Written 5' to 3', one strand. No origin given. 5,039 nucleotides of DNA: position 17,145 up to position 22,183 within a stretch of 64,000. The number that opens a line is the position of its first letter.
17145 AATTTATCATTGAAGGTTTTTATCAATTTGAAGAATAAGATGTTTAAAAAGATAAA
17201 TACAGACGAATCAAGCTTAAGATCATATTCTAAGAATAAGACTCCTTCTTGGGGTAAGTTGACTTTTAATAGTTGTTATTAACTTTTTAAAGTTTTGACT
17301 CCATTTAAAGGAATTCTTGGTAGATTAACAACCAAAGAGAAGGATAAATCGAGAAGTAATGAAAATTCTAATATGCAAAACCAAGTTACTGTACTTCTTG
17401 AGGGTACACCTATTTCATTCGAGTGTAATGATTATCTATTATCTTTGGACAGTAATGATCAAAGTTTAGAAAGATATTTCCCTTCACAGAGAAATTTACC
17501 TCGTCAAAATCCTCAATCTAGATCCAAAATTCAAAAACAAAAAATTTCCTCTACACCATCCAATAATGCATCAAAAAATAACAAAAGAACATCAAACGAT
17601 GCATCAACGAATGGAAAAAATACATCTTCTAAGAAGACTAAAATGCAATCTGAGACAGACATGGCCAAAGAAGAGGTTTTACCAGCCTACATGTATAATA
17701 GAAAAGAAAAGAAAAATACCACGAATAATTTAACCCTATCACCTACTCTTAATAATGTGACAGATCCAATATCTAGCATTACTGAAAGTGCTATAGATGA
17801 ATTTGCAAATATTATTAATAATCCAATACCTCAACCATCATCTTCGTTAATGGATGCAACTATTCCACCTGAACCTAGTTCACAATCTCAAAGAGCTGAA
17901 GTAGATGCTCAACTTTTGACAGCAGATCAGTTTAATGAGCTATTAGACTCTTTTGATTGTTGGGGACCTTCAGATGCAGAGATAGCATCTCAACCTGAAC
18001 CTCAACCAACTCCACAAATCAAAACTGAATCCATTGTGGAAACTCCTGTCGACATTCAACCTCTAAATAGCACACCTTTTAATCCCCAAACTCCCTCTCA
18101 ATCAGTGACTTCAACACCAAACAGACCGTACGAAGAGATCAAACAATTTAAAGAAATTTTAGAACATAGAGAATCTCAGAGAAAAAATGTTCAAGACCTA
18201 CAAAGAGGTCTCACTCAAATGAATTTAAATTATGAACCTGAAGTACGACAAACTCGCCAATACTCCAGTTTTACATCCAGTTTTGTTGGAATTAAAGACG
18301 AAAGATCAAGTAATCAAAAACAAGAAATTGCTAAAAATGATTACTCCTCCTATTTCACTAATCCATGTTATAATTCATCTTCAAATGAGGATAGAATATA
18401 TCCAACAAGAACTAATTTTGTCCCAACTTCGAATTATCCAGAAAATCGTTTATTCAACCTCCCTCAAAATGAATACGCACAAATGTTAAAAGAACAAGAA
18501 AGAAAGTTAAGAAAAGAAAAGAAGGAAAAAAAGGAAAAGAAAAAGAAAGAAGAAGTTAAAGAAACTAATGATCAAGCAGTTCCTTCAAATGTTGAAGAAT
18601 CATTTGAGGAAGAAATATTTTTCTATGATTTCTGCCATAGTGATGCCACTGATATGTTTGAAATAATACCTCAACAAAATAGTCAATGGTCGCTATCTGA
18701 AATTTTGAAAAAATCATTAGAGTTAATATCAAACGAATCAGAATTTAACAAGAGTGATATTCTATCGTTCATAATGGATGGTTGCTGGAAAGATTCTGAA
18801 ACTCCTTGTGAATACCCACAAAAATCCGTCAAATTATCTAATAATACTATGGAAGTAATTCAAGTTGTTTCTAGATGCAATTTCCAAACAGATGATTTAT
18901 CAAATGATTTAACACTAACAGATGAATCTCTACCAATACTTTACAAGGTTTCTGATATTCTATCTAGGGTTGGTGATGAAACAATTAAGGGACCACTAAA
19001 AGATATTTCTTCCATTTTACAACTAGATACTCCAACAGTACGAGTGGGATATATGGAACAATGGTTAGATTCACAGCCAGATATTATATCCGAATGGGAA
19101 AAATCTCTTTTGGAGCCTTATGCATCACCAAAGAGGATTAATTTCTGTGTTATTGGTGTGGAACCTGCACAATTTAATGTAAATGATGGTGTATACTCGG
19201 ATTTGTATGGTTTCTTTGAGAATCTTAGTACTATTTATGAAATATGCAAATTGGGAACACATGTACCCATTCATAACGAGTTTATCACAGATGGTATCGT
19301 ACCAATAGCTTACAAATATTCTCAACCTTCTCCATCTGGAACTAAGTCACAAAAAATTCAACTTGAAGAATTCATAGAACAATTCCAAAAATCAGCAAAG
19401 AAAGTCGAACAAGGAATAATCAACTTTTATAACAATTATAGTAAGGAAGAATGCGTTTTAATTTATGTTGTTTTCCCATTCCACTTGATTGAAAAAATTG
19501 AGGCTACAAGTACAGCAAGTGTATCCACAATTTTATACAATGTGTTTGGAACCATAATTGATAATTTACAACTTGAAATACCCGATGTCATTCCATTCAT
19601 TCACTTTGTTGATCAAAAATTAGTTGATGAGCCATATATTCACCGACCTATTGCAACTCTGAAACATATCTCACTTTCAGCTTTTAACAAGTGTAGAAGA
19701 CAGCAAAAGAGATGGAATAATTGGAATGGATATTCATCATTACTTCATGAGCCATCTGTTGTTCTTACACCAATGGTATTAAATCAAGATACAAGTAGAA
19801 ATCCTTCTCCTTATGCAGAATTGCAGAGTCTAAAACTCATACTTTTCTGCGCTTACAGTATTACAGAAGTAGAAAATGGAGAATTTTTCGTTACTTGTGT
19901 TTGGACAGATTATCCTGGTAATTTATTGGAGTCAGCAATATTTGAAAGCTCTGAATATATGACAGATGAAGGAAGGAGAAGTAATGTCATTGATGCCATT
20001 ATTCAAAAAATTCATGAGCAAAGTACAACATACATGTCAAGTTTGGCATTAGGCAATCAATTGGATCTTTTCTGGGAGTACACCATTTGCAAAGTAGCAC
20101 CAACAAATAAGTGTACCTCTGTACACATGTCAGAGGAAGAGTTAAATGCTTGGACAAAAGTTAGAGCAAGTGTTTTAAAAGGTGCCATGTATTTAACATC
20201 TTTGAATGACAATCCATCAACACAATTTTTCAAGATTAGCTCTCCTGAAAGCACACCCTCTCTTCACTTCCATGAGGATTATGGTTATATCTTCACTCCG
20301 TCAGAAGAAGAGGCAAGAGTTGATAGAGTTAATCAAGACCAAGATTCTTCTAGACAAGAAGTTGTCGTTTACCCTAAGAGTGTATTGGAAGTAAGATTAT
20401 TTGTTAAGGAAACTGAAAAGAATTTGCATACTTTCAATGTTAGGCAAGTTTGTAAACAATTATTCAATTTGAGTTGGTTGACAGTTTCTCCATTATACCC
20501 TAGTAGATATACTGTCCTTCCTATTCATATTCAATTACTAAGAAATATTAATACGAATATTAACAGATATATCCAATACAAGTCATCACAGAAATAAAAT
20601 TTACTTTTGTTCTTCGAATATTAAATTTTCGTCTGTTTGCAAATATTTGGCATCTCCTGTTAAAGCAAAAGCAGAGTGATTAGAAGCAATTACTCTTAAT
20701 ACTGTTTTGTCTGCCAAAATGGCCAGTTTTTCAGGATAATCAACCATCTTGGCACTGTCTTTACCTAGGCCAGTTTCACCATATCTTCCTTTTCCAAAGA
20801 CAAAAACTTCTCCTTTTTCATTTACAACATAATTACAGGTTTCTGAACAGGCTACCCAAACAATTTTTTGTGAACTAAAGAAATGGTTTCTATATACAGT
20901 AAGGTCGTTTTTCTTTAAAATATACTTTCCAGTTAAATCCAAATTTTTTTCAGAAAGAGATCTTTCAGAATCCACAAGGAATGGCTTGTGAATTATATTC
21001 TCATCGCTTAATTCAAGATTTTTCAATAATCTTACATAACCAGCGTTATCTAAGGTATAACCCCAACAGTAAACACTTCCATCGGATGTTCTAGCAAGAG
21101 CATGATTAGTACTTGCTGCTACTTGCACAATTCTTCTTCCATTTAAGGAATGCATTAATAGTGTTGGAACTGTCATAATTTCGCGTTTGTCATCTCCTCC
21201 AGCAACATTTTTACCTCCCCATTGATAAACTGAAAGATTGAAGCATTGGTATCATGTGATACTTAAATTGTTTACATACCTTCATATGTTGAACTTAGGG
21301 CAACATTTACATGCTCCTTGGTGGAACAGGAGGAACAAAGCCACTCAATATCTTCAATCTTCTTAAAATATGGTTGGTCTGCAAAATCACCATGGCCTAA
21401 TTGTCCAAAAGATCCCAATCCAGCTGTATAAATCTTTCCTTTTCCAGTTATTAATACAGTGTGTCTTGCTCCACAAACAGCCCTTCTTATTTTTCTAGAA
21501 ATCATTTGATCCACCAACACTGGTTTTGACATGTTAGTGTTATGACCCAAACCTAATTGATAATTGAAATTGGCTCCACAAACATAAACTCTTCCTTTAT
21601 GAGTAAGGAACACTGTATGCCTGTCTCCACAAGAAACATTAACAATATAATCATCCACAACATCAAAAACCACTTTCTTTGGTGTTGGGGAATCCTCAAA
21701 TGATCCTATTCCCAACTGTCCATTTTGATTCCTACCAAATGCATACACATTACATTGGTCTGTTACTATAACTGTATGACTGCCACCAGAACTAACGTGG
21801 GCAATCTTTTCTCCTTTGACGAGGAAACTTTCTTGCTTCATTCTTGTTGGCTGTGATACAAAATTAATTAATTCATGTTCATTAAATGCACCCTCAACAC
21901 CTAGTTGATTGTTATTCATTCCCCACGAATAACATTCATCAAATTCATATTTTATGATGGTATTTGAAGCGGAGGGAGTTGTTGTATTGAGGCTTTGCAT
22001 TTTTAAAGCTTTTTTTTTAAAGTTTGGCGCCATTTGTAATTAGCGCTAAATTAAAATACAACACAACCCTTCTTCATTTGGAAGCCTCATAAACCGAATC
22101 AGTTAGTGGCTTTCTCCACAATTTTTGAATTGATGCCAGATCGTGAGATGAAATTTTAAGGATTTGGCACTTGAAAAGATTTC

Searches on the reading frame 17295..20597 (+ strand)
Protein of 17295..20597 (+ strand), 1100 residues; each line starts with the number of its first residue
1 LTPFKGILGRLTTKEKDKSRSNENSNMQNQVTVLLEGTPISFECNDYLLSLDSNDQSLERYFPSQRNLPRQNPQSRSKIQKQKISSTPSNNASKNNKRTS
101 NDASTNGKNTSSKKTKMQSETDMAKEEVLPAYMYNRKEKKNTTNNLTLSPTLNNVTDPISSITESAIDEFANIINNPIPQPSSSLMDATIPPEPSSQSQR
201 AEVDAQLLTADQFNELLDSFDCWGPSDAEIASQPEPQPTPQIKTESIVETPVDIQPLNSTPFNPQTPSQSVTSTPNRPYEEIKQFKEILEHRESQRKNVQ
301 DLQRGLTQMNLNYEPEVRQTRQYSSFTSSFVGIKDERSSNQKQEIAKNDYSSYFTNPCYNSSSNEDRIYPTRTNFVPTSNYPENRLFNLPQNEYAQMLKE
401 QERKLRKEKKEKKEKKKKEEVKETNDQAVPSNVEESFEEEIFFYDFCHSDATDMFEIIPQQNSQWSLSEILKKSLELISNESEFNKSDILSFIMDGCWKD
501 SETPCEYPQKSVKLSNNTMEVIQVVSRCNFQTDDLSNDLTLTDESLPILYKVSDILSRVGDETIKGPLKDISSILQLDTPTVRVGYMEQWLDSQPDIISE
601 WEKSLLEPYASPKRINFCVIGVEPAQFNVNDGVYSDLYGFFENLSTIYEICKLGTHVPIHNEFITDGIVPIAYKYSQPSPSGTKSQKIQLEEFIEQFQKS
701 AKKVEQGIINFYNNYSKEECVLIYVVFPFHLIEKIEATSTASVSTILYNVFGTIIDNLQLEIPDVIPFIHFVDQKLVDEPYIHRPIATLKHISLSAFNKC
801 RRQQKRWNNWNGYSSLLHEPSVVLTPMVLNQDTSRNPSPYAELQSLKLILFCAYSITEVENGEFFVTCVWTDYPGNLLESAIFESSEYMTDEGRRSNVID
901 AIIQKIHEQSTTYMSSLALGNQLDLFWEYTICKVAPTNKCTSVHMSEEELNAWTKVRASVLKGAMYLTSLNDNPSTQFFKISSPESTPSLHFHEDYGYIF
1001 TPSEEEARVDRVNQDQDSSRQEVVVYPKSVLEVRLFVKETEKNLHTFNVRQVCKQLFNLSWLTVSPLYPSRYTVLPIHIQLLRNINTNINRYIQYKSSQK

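Call 24: search_protein_families(library=pfam, proteins=[window:17295-20597:+], max_evalue=0.001)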
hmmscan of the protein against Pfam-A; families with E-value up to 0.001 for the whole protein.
window:17295-20597:+ (1100 aa): 2 families
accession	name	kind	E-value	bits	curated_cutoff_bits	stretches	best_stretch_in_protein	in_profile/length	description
PF18296.6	MID_MedPIWI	-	6.6e-15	55.9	26.2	1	630-802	12-191/191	MID domain of medPIWI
PF06333.17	Med13_C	-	2.2e-05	24.4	26.1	1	819-982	2-153/325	Mediator complex subunit 13 C-terminal domain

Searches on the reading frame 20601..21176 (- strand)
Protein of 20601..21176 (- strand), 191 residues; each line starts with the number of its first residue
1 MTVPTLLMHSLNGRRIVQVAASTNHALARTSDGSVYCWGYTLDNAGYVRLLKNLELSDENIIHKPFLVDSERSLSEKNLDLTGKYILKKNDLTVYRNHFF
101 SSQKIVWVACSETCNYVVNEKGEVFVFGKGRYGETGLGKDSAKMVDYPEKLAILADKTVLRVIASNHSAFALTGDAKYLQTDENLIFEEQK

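Call 24: search_protein_families(library=pfam, proteins=[window:20601-21176:-], max_evalue=0.001)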
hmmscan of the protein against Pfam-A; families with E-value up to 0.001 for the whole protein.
window:20601-21176:- (191 aa): 3 families
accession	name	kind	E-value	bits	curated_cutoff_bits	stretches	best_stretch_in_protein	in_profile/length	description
PF25390.1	WD40_RLD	-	3.2e-19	69.9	150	1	3-178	131-267/363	RCC1-like domain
PF00415.24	RCC1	-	6.8e-13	49.4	21.7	1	121-172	1-50/50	Regulator of chromosome condensation (RCC1) repeat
PF13540.12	RCC1_2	-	1.4e-10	41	22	1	16-40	1-25/30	Regulator of chromosome condensation (RCC1) repeat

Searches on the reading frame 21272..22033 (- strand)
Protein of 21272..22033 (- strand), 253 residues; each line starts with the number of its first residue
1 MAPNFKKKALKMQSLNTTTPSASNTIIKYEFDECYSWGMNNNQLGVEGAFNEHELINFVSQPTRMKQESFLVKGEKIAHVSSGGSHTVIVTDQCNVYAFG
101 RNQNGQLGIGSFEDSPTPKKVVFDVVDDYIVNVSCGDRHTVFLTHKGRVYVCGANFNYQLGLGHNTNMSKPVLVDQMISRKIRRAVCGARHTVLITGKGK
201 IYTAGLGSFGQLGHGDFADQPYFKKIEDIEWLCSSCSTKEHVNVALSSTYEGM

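Call 24: search_protein_families(library=pfam, proteins=[window:21272-22033:-], max_evalue=0.001)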
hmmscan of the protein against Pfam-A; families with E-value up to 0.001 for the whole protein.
window:21272-22033:- (253 aa): 4 families
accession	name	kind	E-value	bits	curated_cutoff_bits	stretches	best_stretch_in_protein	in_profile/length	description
PF25390.1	WD40_RLD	-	2.4e-44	152.6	150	1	32-229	161-347/363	RCC1-like domain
PF00415.24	RCC1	-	1.1e-43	148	21.7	4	96-143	4-50/50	Regulator of chromosome condensation (RCC1) repeat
PF13540.12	RCC1_2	-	7.5e-23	80.1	22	3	130-159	1-30/30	Regulator of chromosome condensation (RCC1) repeat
PF25384.1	Alsin_RLD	-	5.4e-06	26.4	100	0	77-150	277-353/405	Alsin RCC1-like domain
